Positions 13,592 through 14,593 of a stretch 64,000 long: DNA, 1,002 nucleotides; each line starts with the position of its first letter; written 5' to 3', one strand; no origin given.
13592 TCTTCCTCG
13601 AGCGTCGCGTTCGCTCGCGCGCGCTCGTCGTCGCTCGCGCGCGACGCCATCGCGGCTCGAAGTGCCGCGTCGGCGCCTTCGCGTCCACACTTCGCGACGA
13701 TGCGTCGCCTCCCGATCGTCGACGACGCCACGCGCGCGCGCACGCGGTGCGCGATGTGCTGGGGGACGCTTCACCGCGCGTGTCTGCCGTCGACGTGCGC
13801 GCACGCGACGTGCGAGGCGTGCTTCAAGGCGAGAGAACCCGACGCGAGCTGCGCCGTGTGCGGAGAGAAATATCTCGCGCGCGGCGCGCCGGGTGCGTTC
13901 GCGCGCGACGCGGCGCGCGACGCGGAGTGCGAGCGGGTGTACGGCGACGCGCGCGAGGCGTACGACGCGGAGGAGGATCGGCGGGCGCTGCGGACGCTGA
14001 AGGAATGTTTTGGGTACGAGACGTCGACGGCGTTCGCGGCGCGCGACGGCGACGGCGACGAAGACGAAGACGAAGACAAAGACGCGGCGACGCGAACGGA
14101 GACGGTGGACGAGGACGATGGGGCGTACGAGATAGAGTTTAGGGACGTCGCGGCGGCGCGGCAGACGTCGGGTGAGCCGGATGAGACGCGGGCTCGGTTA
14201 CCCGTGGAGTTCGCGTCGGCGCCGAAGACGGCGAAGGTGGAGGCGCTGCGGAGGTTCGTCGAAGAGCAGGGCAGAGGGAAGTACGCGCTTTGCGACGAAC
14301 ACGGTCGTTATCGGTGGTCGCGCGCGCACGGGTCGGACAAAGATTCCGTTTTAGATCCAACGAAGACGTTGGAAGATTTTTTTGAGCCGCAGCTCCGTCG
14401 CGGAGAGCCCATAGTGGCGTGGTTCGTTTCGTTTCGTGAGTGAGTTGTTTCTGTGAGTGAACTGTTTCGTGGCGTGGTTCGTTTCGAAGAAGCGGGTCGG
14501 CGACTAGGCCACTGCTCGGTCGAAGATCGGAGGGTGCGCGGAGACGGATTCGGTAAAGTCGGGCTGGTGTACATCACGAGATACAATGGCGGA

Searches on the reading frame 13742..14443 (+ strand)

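Call 17: search_protein_families(library=pfam, proteins=[window:13742-14443:+], max_evalue=0.001)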
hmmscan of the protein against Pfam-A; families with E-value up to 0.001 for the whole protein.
window:13742-14443:+ (233 aa): 1 family
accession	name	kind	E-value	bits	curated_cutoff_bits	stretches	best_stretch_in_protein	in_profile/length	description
PF14634.12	zf-RING_5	-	0.0003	21.2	27.9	1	2-41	1-42/43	zinc-RING finger domain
